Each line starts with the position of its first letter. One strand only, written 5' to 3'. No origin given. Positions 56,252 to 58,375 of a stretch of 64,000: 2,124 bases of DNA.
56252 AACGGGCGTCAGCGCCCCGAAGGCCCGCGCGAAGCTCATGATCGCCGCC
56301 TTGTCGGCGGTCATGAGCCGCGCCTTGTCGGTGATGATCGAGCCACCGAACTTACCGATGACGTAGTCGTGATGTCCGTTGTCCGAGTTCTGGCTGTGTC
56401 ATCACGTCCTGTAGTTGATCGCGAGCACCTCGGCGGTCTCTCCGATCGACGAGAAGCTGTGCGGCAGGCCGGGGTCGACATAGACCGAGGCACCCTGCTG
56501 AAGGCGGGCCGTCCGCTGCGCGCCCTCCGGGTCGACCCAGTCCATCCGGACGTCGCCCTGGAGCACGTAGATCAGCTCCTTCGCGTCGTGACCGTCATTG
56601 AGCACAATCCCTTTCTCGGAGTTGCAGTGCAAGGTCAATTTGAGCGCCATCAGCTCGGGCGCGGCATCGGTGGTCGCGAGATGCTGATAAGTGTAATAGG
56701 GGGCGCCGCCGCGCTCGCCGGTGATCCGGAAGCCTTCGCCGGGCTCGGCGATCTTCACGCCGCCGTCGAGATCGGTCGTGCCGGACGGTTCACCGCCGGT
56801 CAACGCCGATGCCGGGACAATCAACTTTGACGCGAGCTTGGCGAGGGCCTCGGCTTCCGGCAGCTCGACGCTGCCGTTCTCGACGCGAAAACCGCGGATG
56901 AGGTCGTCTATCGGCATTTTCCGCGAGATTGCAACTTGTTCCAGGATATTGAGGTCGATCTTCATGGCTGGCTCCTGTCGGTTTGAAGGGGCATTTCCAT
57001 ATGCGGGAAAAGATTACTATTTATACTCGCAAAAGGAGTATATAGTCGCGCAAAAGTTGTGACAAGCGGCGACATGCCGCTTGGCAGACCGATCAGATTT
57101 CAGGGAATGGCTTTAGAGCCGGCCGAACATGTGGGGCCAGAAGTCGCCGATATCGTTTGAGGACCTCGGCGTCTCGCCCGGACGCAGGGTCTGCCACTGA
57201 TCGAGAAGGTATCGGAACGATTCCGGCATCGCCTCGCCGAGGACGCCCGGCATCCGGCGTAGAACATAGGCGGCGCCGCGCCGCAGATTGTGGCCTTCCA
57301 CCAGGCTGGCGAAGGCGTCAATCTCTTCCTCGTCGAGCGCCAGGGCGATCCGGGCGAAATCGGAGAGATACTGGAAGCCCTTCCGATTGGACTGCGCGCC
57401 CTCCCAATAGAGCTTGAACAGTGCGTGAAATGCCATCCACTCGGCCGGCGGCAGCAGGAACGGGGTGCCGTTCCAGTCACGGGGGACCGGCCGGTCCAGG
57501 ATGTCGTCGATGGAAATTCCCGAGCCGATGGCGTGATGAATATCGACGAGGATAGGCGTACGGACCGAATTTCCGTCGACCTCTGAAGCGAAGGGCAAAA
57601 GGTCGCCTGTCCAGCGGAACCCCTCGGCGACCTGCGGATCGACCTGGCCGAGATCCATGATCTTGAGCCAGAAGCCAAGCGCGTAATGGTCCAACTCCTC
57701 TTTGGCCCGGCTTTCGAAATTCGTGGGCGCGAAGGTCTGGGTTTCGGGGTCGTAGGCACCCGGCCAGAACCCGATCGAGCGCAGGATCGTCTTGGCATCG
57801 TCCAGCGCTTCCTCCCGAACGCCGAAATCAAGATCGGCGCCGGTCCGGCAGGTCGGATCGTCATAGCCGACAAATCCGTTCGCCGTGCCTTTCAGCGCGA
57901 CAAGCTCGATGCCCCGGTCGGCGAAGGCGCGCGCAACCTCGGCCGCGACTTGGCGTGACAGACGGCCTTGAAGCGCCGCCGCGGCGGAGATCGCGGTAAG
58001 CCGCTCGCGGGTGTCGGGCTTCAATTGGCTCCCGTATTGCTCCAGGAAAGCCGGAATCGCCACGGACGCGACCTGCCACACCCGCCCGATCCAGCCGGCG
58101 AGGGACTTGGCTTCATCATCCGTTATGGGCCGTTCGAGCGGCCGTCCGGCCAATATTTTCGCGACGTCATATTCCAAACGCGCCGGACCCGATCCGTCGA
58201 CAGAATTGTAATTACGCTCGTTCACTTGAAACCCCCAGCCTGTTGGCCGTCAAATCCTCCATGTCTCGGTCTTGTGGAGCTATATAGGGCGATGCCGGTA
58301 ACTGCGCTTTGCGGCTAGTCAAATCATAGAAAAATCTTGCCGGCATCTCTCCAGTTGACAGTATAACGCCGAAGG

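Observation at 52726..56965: Translationally coupled phosphonate operon with HppE-like epoxidase, FomA-like and P-loop kinases, Fe-ADH and phosphonopyruvate decarboxylase, but no PEP mutase or C-methylation enzyme in view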

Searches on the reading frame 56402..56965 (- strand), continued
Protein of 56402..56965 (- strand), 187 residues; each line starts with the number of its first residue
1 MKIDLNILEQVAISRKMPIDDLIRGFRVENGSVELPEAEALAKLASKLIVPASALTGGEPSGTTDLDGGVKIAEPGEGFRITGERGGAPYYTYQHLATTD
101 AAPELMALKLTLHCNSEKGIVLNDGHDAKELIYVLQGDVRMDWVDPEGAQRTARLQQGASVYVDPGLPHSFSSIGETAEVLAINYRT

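Call 73: find_homologous_proteins(query=L023:6431-8050:+, max_evalue=1e-10)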
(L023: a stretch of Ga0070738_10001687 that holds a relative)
Query L023:6431-8050:+ (539 aa): 164 proteins with E <= 1e-10 among 8000 candidates; the best 120 are listed.
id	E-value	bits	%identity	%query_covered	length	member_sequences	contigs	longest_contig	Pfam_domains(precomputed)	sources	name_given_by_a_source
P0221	0.0e+0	1127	100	90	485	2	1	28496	PF04055.28,PF02310.25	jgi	-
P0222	1.0e-267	907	74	99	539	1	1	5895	PF04055.28,PF02310.25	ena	-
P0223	3.5e-258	875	69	100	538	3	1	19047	PF04055.28,PF02310.25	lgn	-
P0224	1.6e-256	870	71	98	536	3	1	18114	PF04055.28,PF02310.25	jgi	jgi:radical SAM superfamily enzyme YgiQ (UPF0313 family)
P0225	1.0e-230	785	65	97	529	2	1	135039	PF04055.28,PF02310.25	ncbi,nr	ncbi:MAG: radical SAM protein [Candidatus Omnitrophota bacterium]|nr:radical SAM protein [Candidatus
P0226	1.7e-215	735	61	98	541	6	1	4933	PF04055.28,PF02310.25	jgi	-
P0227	5.0e-215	733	61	98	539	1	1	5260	PF04055.28,PF02310.25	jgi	jgi:radical SAM superfamily enzyme YgiQ (UPF0313 family)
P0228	8.1e-215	732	61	97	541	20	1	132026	PF04055.28,PF02310.25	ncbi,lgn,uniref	ncbi:radical SAM protein [Streptomyces sp. NPDC005181]|uniref:B12-binding domain-containing radical 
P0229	7.3e-214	729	61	98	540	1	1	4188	PF04055.28,PF02310.25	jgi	-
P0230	3.1e-213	727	60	98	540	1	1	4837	PF04055.28,PF02310.25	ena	-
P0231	3.6e-213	727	61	99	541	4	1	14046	PF04055.28,PF02310.25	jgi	jgi:radical SAM superfamily enzyme YgiQ (UPF0313 family)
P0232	4.6e-213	727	61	99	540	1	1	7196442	PF04055.28,PF02310.25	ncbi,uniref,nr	ncbi:B12-binding domain-containing radical SAM protein [Micromonospora cathayae]|uniref:Radical SAM 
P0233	5.7e-212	723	60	99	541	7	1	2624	PF04055.28,PF02310.25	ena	-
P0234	7.5e-210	716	60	98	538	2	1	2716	PF04055.28,PF02310.25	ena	-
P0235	8.9e-209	712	60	94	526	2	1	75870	PF04055.28,PF02310.25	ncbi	-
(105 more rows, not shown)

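Call 76: search_protein_families(library=pfam, proteins=[L028:6632-7396:-, L028:5623-6642:-, L028:4428-5630:-, L028:3245-3970:-, L028:1841-2764:+, L028:1259-1837:+, L028:15256-16536:-, L028:17784-18515:-, L013:9410-10000:+, L013:3701-4657:+], max_evalue=0.01)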
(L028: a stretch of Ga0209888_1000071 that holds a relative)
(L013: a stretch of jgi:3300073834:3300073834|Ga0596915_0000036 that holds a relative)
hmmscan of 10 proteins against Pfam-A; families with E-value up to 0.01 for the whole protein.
L028:6632-7396:- (254 aa): 1 family
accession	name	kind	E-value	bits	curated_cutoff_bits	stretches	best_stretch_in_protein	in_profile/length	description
PF19541.4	DUF6065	-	5.5e-17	62.5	26.6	1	119-210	83-172/236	Family of unknown function (DUF6065)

L028:5623-6642:- (339 aa): 0 families

L028:4428-5630:- (400 aa): 1 family
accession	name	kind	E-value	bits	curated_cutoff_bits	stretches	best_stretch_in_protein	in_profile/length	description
PF07690.21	MFS_1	-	7.9e-17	61.6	33.4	2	241-390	29-176/347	Major Facilitator Superfamily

L028:3245-3970:- (241 aa): 4 families
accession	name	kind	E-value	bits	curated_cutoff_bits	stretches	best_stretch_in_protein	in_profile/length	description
PF00515.34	TPR_1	-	2.5e-06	27.5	27.8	1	196-226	3-33/34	Tetratricopeptide repeat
PF07719.23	TPR_2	-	9.4e-06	25.8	27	1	196-226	3-33/34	Tetratricopeptide repeat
PF13181.12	TPR_8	-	0.0042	17.6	25.7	0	201-226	8-33/34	Tetratricopeptide repeat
PF13424.12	TPR_12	-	0.0085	16.7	30.1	0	194-223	45-74/77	Tetratricopeptide repeat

L028:1841-2764:+ (307 aa): 1 family
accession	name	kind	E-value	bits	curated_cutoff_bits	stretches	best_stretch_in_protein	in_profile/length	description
PF16162.10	KwaB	-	1.7e-31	110.1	26.3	1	111-294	2-186/186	Kiwa protein KwaB-like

L028:1259-1837:+ (192 aa): 0 families

L028:15256-16536:- (426 aa): 2 families
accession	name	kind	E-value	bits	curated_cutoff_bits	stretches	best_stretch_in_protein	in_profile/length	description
PF00587.30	tRNA-synt_2b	-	3.3e-44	151.5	29.3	1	218-402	1-179/179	tRNA synthetase class II core domain (G, H, P, S and T)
PF02403.27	Seryl_tRNA_N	-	5.7e-29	101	28.2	1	1-107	1-108/108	Seryl-tRNA synthetase N-terminal domain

L028:17784-18515:- (243 aa): 2 families
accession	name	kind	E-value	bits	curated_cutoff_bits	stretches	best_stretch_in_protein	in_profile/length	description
PF00149.33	Metallophos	-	9.4e-12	46.2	21.5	1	6-209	6-190/191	Calcineurin-like phosphoesterase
PF12850.12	Metallophos_2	-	4.1e-09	37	27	1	1-221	1-130/154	Calcineurin-like phosphoesterase superfamily domain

L013:9410-10000:+ (196 aa): 0 families

L013:3701-4657:+ (318 aa): 1 family
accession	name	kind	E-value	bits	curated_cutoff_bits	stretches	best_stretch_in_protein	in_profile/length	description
PF14518.11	Haem_oxygenas_2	-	0.00019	21.7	28.9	1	137-287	4-163/177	Iron-containing redox enzyme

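Call 82: search_protein_families(library=ncbifam, proteins=[L002:7506-8684:+, L005:4544-5737:+, L023:13104-14318:+, L005:3426-4547:+, L023:11989-13107:+, L002:5130-5939:+, L023:10564-11355:+, L002:5939-6568:+, L002:8689-10317:-, L023:8053-9972:+], max_evalue=0.00001)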
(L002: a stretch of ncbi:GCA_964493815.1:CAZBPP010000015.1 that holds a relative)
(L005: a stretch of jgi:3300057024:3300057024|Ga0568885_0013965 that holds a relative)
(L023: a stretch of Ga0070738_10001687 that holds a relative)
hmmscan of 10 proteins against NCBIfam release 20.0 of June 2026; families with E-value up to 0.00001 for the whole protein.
L002:7506-8684:+ (392 aa): 9 families
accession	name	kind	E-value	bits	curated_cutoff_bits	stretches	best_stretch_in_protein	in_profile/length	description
TIGR03297.1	Ppyr-DeCO2ase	equivalog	5e-96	321.8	312.5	1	22-375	3-357/360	phosphonopyruvate decarboxylase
TIGR03846.1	sulfopy_beta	equivalog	6.5e-44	150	221.5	1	197-378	1-181/182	sulfopyruvate decarboxylase subunit beta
NF004813.0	PRK06163.1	equivalog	2.4e-33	115.6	240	1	210-378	28-196/202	hypothetical protein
TIGR03845.1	sulfopyru_alph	equivalog_domain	2.2e-20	73.2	147.95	1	14-166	6-158/160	sulfopyruvate decarboxylase subunit alpha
NF006591.0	PRK09124.1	equivalog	8.4e-10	37.5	792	1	236-386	405-564/574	ubiquinone-dependent pyruvate dehydrogenase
NF005760.0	PRK07586.1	equivalog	3.2e-08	33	363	1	198-350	340-512/514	acetolactate synthase large subunit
NF006203.0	PRK08327.1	equivalog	3.8e-07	29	456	0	205-298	397-493/571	thiamine pyrophosphate-requiring protein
NF005114.0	PRK06546.1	equivalog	6.2e-06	25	893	0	207-367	371-544/578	pyruvate dehydrogenase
NF005485.1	PRK07092.1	equivalog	9.3e-06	24.7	493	0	126-353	284-519/523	benzoylformate decarboxylase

L005:4544-5737:+ (397 aa): 6 families
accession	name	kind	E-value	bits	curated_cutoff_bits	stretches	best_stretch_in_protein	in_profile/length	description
TIGR03297.1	Ppyr-DeCO2ase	equivalog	5.4e-96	321.7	312.5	1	21-378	1-357/360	phosphonopyruvate decarboxylase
TIGR03846.1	sulfopy_beta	equivalog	3.8e-44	150.7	221.5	1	200-380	1-180/182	sulfopyruvate decarboxylase subunit beta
NF004813.0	PRK06163.1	equivalog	3.9e-31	108.3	240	1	202-361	17-176/202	hypothetical protein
TIGR03845.1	sulfopyru_alph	equivalog_domain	8.2e-24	84.3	147.95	1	14-165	5-156/160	sulfopyruvate decarboxylase subunit alpha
NF006591.0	PRK09124.1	equivalog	1.4e-08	33.5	792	0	239-368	405-542/574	ubiquinone-dependent pyruvate dehydrogenase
NF005114.0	PRK06546.1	equivalog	3.4e-07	29.2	893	0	198-368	358-542/578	pyruvate dehydrogenase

L023:13104-14318:+ (404 aa): 12 families
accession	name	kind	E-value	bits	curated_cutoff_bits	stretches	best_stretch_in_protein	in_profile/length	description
TIGR03297.1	Ppyr-DeCO2ase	equivalog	1e-101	340.6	312.5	1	16-375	1-360/360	phosphonopyruvate decarboxylase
TIGR03846.1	sulfopy_beta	equivalog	1.9e-37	128.9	221.5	1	194-374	1-180/182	sulfopyruvate decarboxylase subunit beta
NF004813.0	PRK06163.1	equivalog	9.1e-33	113.6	240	1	200-353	21-176/202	hypothetical protein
TIGR03845.1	sulfopyru_alph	equivalog_domain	1.4e-23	83.6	147.95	1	9-161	5-157/160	sulfopyruvate decarboxylase subunit alpha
NF005114.0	PRK06546.1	equivalog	2.4e-12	46.2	893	1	232-363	404-543/578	pyruvate dehydrogenase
NF006591.0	PRK09124.1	equivalog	7e-12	44.4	792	1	229-363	402-543/574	ubiquinone-dependent pyruvate dehydrogenase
NF006016.1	PRK08155.1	equivalog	2.8e-10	39.3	870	1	235-352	408-535/554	acetolactate synthase large subunit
NF006203.0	PRK08327.1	equivalog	2.5e-07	29.6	456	0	201-295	396-493/571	thiamine pyrophosphate-requiring protein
NF006052.0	PRK08199.1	subfamily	6.5e-07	28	539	1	235-292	414-471/559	thiamine pyrophosphate protein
NF005485.1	PRK07092.1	equivalog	2.5e-06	26.6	493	0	226-294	384-454/523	benzoylformate decarboxylase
NF005039.0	PRK06456.1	equivalog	2.7e-06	26.2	868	1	235-290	420-475/572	acetolactate synthase large subunit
TIGR00118.1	acolac_lg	equivalog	6.7e-06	24.8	538.35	0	235-292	409-466/557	biosynthetic-type acetolactate synthase large subunit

L005:3426-4547:+ (373 aa): 11 families
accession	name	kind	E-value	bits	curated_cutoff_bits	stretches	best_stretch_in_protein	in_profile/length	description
TIGR03405.1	Phn_Fe-ADH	equivalog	2e-38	132.1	423.7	1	87-346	83-349/355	iron-containing alcohol dehydrogenase PsrA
NF041833.1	Fe_ADH_ErcA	equivalog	4.3e-26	91.9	550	1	88-308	91-314/382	alcohol dehydrogenase-like regulatory protein ErcA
NF010378.0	PRK13805.1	equivalog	3e-24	84.9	951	1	85-281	542-753/872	bifunctional acetaldehyde-CoA/alcohol dehydrogenase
TIGR02638.1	lactal_redase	equivalog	7.2e-24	84.3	523.15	1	83-312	85-319/379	lactaldehyde reductase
NF007911.0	PRK10624.1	equivalog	1.4e-21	76.9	537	1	87-309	90-315/382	lactaldehyde reductase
NF053866.1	CholDhdGbsBBac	equivalog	3e-20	72.2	550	1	88-308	98-324/392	choline dehydrogenase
NF050025.1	SulfAcetaldRedSarD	equivalog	4.1e-17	62.1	700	1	88-278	91-284/385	sulfoacetaldehyde reductase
NF058672.1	4HyButDHCUPNE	equivalog_domain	5e-16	58.9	500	1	87-314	87-325/378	4-hydroxybutyrate dehydrogenase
NF041822.1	daptide_DH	equivalog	7.1e-16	58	300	1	67-226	38-204/363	daptide-type RiPP biosynthesis dehydogenase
NF007363.0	PRK09860.1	equivalog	3.3e-15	56.1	581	1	86-309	90-316/383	L-threonine dehydrogenase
NF011998.0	PRK15454.1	equivalog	1.1e-14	54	556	1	87-305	109-330/395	ethanolamine utilization ethanol dehydrogenase EutG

L023:11989-13107:+ (372 aa): 13 families
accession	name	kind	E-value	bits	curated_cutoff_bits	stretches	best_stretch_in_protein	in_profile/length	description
TIGR03405.1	Phn_Fe-ADH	equivalog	2.9e-44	151.3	423.7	1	86-286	82-285/355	iron-containing alcohol dehydrogenase PsrA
NF010378.0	PRK13805.1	equivalog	1.6e-28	99.1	951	1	87-280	544-752/872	bifunctional acetaldehyde-CoA/alcohol dehydrogenase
NF041833.1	Fe_ADH_ErcA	equivalog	4.9e-23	81.9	550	1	86-300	89-306/382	alcohol dehydrogenase-like regulatory protein ErcA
TIGR02638.1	lactal_redase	equivalog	1.8e-21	76.4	523.15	1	84-281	86-288/379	lactaldehyde reductase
NF011998.0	PRK15454.1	equivalog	3.5e-20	72.1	556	1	87-282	109-307/395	ethanolamine utilization ethanol dehydrogenase EutG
NF007911.0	PRK10624.1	equivalog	5.1e-19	68.5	537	1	76-281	79-287/382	lactaldehyde reductase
NF050025.1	SulfAcetaldRedSarD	equivalog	2.7e-17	62.7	700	1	88-286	91-288/385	sulfoacetaldehyde reductase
NF041822.1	daptide_DH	equivalog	1.3e-16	60.4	300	1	84-212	54-188/363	daptide-type RiPP biosynthesis dehydogenase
NF053866.1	CholDhdGbsBBac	equivalog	3.4e-15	55.6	550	1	88-278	98-294/392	choline dehydrogenase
NF058672.1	4HyButDHCUPNE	equivalog_domain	1.1e-14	54.5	500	1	87-220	87-224/378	4-hydroxybutyrate dehydrogenase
NF007363.0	PRK09860.1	equivalog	1.6e-11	44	581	1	86-277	90-284/383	L-threonine dehydrogenase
NF011717.0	PRK15138.1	equivalog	7.9e-10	38.3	645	1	88-274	89-285/387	alcohol dehydrogenase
TIGR04266.1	NDMA_methanol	equivalog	8.9e-07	28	625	1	87-276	97-294/420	NDMA-dependent methanol dehydrogenase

L002:5130-5939:+ (269 aa): 4 families
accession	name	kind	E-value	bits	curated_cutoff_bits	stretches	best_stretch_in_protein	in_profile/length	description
NF000338.1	fomA_AB016934.1.gene6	equivalog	1.2e-19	70.4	550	1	12-241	4-238/266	fosfomycin resistance kinase FomA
NF040647.1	IPPK_Arch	equivalog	1.5e-19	70.2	120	1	15-239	2-240/259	isopentenyl phosphate kinase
NF000122.1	485965_fosC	equivalog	4.4e-08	33.4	350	1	128-232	47-153/182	fosfomycin resistance kinase FosC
TIGR00761.1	argB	equivalog_domain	4.7e-06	26.3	151.3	0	123-235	122-230/231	acetylglutamate kinase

L023:10564-11355:+ (263 aa): 4 families
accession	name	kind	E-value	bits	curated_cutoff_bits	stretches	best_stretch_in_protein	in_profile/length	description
NF040647.1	IPPK_Arch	equivalog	2.2e-30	105.8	120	1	11-252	2-258/259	isopentenyl phosphate kinase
NF000338.1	fomA_AB016934.1.gene6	equivalog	1.8e-14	53.5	550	1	10-238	6-240/266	fosfomycin resistance kinase FomA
NF000122.1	485965_fosC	equivalog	2.2e-09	37.6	350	1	125-232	49-158/182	fosfomycin resistance kinase FosC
TIGR01027.1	proB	equivalog_domain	7.4e-06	25.3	186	0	152-256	145-254/363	glutamate 5-kinase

L002:5939-6568:+ (209 aa): 2 families
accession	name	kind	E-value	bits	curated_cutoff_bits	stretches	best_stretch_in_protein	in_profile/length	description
NF005923.0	PRK07933.1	equivalog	1.3e-07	31.2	193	0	1-34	1-34/213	dTMP kinase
TIGR00041.1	DTMP_kinase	equivalog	1.9e-07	31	83.25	0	1-31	5-35/196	dTMP kinase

L002:8689-10317:- (542 aa): 4 families
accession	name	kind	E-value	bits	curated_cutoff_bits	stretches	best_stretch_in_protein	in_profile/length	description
NF049980.1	SfMCT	equivalog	5.6e-91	305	320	1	20-438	1-363/378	L-lactate MFS transporter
TIGR00890.1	2A0111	subfamily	1.1e-43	149.6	374.85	1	54-437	36-355/377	oxalate/formate antiport family MFS transporter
TIGR04259.1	oxa_formateAnti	equivalog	1.8e-34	119.2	335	1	68-435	27-364/405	oxalate/formate MFS antiporter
TIGR00892.1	2A0113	subfamily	3.3e-06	26.1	586.1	1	53-431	28-387/455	monocarboxylate transporter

L023:8053-9972:+ (639 aa): 13 families
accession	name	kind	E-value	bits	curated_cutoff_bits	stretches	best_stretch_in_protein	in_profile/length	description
TIGR02320.1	PEP_mutase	equivalog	1.1e-79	267.4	319.55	1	341-619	3-281/284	phosphoenolpyruvate mutase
TIGR02321.1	Pphn_pyruv_hyd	equivalog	4.9e-37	127.6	374.4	1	345-617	13-275/290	phosphonopyruvate hydrolase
TIGR03276.1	Phn-HD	hypoth_equivalog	3.6e-36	124.4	214.6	1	32-179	27-176/179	phosphonate degradation HD-domain oxygenase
NF049941.1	HyMthAminphonOxyTmpB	equivalog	1.1e-28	100.2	300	1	33-178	32-179/188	(R)-1-hydroxy-2-trimethylaminoethylphosphonate oxygenase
NF052439.1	HMPDioxPhnZ1GIM8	equivalog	1.5e-26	93.1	300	1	32-175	45-191/199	hydroxymethylphosphonate dioxygenase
TIGR02317.1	prpB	equivalog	9.7e-18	64.4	354.4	1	348-598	14-250/285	methylisocitrate lyase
NF008455.0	PRK11320.1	equivalog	4.1e-15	55.8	353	1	377-579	40-238/295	methylisocitrate lyase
TIGR01518.1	g3p_cytidyltrns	equivalog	3.7e-14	52.9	165.4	1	201-325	7-125/125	glycerol-3-phosphate cytidylyltransferase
TIGR02199.1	rfaE_dom_II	equivalog_domain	4e-14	52.6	181.5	1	201-326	20-143/144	D-glycero-beta-D-manno-heptose 1-phosphate adenylyltransferase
TIGR02319.1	CPEP_Pphonmut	equivalog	2.3e-11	43.5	420.05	1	382-528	43-187/294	carboxyvinyl-carboxyphosphonate phosphorylmutase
TIGR00125.1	cyt_tran_rel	domain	1.7e-10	40.9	27.7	1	195-256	2-63/65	adenylyltransferase/cytidyltransferase family protein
NF008454.0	PRK11316.1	equivalog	1.9e-09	36.7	521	1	201-327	349-473/475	bifunctional D-glycero-beta-D-manno-heptose-7-phosphate kinase/D-glycero-beta-D-manno-heptose 1-phosphate adenylyltransferase HldE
NF001985.0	PRK00777.1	subfamily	4.8e-08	33.2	104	1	194-251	6-64/157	pantetheine-phosphate adenylyltransferase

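Call 86: search_dna_similar(query=window:56405-56965:-, collection=plasmids, mode=protein, max_evalue=0.00001, max_rows=20)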
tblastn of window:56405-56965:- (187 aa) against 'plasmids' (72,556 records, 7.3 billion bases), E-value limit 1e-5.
No match.

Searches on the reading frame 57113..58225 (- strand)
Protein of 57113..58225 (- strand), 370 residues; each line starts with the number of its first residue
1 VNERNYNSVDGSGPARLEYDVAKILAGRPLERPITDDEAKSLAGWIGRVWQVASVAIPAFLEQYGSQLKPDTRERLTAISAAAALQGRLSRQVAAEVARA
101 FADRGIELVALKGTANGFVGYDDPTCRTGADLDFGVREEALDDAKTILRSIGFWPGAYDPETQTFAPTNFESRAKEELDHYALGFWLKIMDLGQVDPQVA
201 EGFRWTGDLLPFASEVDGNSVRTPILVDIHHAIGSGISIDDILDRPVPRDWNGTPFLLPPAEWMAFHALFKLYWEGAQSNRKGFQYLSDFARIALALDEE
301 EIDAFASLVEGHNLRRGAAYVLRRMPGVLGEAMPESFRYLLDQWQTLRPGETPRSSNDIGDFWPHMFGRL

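Call 7: search_protein_families(library=pfam, proteins=[window:57113-58225:-], max_evalue=0.01)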
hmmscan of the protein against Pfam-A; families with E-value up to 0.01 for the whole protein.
window:57113-58225:- (370 aa): 1 family
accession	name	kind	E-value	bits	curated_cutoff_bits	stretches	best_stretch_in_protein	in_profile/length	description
PF14907.12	NTP_transf_5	-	8.3e-24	84.9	31.2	1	65-323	29-242/249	Uncharacterised nucleotidyltransferase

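Call 8: search_protein_families(library=ncbifam, proteins=[window:57113-58225:-], max_evalue=0.01)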
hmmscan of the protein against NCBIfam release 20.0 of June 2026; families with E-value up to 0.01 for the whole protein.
window:57113-58225:- (370 aa): 0 families

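Call 88: search_solved_structures(query=window:57113-58225:-, max_evalue=10, show_alignments=1)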
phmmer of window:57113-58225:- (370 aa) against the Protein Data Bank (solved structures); distinct sequences matched with E-value up to 10: 1.
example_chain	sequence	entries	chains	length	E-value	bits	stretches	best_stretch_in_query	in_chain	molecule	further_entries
5its_A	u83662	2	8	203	1.4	11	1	71-141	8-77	Cytokinin riboside 5'-monophosphate phosphoribohydrolase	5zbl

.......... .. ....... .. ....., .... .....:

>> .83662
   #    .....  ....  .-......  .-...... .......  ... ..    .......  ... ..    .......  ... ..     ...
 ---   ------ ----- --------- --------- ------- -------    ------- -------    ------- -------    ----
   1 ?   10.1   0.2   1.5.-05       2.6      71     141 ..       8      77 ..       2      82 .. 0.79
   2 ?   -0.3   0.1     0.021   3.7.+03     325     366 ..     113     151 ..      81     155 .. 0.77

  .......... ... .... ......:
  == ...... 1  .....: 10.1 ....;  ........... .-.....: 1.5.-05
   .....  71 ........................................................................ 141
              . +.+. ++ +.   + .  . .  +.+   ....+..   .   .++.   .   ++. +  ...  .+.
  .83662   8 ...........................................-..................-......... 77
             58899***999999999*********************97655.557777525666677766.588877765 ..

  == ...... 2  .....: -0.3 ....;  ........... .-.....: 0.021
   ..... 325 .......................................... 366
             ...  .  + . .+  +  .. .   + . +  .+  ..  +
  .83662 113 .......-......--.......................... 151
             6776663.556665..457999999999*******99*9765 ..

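Call 92: predict_structure(protein=window:57113-58225:-)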
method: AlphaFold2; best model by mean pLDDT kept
length: 370 residues; sequences in the alignment: 1
mean_pLDDT: 37.7   pTM: 0.27
mean pLDDT of the five models: 37.7, 37.4, 36.7, 36.4, 33.8
residues with pLDDT >= 90: 0; 70-90: 0; 50-70: 23; < 50: 347
segments of 3 or more residues with pLDDT < 50: 1-12, 17-30, 34-49, 71-73, 85-370
pLDDT, mean of each block of 10 residues (from residue 1): 31 45 41 49 49 48 55 50 47 39 30 29 29 30 34 32 32 30 33 35 32 27 34 36 41 36 42 39 42 40 39 35 36 40 40 37 34
secondary structure, 60 per line:
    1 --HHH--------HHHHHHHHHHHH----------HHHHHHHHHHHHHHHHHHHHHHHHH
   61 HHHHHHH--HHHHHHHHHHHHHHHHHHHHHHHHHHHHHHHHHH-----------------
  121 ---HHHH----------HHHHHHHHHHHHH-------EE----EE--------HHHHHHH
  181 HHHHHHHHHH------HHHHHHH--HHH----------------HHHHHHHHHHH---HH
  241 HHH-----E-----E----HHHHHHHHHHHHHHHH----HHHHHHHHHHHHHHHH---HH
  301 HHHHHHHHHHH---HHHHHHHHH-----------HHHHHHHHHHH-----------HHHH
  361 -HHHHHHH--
elements in order: H14-25 H36-67 H70-103 H124-127 H138-150 H174-190 H197-203 H225-235 H239-243 H260-275 H280-295 H299-311 H315-323 H335-345 H357-360 H362-368
